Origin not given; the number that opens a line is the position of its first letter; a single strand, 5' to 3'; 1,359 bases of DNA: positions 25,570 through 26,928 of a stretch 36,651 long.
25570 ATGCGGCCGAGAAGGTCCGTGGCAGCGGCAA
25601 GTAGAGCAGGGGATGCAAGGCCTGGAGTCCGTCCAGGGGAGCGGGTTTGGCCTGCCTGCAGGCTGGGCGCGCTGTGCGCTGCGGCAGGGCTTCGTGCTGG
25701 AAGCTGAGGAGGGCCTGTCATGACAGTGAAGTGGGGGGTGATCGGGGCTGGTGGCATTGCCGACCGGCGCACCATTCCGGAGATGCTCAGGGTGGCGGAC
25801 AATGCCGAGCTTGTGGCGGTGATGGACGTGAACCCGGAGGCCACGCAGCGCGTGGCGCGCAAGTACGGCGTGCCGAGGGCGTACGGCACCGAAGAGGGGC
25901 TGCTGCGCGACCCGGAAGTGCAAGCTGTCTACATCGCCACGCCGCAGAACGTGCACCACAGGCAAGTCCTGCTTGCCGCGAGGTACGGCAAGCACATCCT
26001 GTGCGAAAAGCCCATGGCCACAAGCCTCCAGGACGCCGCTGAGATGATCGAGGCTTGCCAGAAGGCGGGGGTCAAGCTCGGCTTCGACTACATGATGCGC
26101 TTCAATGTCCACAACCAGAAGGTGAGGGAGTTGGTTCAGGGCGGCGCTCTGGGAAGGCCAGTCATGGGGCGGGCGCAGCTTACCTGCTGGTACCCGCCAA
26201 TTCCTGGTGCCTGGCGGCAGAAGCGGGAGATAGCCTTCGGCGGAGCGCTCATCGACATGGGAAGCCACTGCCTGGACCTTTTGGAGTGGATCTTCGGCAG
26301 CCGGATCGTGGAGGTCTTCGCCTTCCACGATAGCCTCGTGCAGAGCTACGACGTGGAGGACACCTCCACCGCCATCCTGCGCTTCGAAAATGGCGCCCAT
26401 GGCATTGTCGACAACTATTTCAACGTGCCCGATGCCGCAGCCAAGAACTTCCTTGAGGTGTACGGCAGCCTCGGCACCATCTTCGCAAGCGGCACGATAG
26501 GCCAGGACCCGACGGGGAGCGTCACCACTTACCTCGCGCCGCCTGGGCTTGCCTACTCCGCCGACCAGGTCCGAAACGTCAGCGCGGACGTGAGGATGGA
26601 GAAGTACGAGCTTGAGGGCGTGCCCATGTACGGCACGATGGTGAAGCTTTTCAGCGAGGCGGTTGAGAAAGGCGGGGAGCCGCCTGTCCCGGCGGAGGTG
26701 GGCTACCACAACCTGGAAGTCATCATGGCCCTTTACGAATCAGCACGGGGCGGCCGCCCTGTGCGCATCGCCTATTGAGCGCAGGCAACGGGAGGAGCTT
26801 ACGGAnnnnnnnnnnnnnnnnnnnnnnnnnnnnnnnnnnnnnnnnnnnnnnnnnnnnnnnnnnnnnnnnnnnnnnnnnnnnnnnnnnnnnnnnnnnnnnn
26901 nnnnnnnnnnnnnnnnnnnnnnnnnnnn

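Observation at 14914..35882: Five DegT-family aminotransferases wired to two ABC importers and a ROK regulator instead of NDP-sugar biosynthesis genes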

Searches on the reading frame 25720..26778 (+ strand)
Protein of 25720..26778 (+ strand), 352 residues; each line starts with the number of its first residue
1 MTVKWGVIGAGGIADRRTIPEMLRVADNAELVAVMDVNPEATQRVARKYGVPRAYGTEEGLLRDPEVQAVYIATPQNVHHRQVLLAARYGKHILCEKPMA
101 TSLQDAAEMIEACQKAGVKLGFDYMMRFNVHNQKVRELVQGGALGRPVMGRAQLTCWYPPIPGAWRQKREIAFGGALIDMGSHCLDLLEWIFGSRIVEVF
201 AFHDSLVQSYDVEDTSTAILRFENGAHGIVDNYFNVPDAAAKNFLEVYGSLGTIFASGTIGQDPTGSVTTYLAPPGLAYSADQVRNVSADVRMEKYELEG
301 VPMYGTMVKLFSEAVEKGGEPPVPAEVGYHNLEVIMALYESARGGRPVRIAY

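Call 3: search_protein_families(library=pfam, proteins=[window:25720-26778:+])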
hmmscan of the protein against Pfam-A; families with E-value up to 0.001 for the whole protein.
window:25720-26778:+ (352 aa): 3 families
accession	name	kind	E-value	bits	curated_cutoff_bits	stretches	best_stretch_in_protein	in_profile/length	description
PF22725.1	GFO_IDH_MocA_C3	-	8.1e-32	110.3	27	1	133-254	2-123/124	GFO/IDH/MocA C-terminal domain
PF01408.29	GFO_IDH_MocA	-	4.4e-29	102.1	24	1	4-122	2-118/120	Oxidoreductase family, NAD-binding Rossmann fold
PF02894.22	GFO_IDH_MocA_C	-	7.4e-27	95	22.9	1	136-349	1-217/218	Oxidoreductase family, C-terminal alpha/beta domain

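Call 6: search_protein_families(library=ncbifam, proteins=[window:25720-26778:+], max_evalue=0.01)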
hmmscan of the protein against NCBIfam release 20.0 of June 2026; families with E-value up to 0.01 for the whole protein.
window:25720-26778:+ (352 aa): 10 families
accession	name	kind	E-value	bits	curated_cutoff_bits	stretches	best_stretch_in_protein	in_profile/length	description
TIGR04380.1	myo_inos_iolG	equivalog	6.6e-45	153.4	355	1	3-349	2-330/330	inositol 2-dehydrogenase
NF040723.1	UDP-GlcNAcDh_Arch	equivalog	2.2e-33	116.1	450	1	4-239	2-222/302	UDP-N-acetylglucosamine 3-dehydrogenase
NF041392.1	XylDh_Gfo6_Halo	equivalog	4.9e-31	107.8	350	1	2-349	16-349/350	D-xylose 1-dehydrogenase Gfo6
NF052479.1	LevoglcsnDh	equivalog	1.4e-29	103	650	1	32-207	39-216/386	levoglucosan dehydrogenase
NF052679.1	InsChiInosDhIolG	equivalog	6.4e-23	81.3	540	1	1-194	1-187/343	bifunctional inositol 2-dehydrogenase/D-chiro-inositol 1-dehydrogenase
NF008607.0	PRK11579.1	subfamily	2.2e-15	56.5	330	1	3-343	5-338/346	oxidoreductase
NF058563.1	BT_2159_fam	equivalog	3.6e-14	52.5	650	1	3-196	1-187/350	disaccharide 3-dehydrogenase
NF007574.0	PRK10206.1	equivalog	6.9e-11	41.8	352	1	1-284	1-273/345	oxidoreductase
NF058561.1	BT_2158_fam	equivalog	3.9e-07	29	750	1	22-142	50-172/487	glycoside 3-dehydrogenase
TIGR03215.1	ac_ald_DH_ac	equivalog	0.01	15.2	282.25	0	3-94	2-92/285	acetaldehyde dehydrogenase (acetylating)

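Call 13: search_solved_structures(query=window:25720-26778:+, max_evalue=1e-10)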
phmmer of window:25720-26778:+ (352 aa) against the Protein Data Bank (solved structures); distinct sequences matched with E-value up to 1e-10: 67 (the best 60 are shown).
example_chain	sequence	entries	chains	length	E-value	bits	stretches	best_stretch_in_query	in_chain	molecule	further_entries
2glx_A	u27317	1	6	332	1e-44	156.4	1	4-348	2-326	1,5-anhydro-D-fructose reductase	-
4koa_A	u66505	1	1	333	3.4e-44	154.7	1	3-269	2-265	1,5-anhydro-D-fructose reductase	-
3ezy_A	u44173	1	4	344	7.3e-37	130.6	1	1-258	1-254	Dehydrogenase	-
5a02_A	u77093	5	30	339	1.5e-36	129.6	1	5-349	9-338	ALDOSE-ALDOSE OXIDOREDUCTASE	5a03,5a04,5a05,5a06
3q2k_A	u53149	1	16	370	8.2e-36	127.2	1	3-346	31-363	oxidoreductase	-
1evj_A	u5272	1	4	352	2.7e-32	115.6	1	5-349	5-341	GLUCOSE-FRUCTOSE OXIDOREDUCTASE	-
7xr9_A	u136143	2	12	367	1.2e-31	113.5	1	3-195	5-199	DgpA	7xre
1ofg_A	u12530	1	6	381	2.4e-31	112.5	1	5-349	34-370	GLUCOSE-FRUCTOSE OXIDOREDUCTASE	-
1ryd_A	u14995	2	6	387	2.6e-31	112.4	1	5-349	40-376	glucose-fructose oxidoreductase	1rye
1h6a_A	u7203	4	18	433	3.9e-31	111.8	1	5-349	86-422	PRECURSOR FORM OF GLUCOSE-FRUCTOSE OXIDOREDUCTASE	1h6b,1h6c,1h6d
9m3d_B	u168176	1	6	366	2e-29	106.1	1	3-193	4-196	DgpA1 from W974-1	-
3q2i_A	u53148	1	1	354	2e-28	102.9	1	3-350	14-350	dehydrogenase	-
7wzd_A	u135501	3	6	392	4.6e-28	101.7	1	16-230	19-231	4,5-dihydroxyphthalate dehydrogenase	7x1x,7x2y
2o48_X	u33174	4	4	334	3.2e-26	95.6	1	1-229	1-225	Dimeric dihydrodiol dehydrogenase | Trans-1,2-dihydrobenzene-1,2-diol dehydrogenase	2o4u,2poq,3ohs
4gqa_A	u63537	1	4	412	1.7e-25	93.2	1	28-201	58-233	NAD binding Oxidoreductase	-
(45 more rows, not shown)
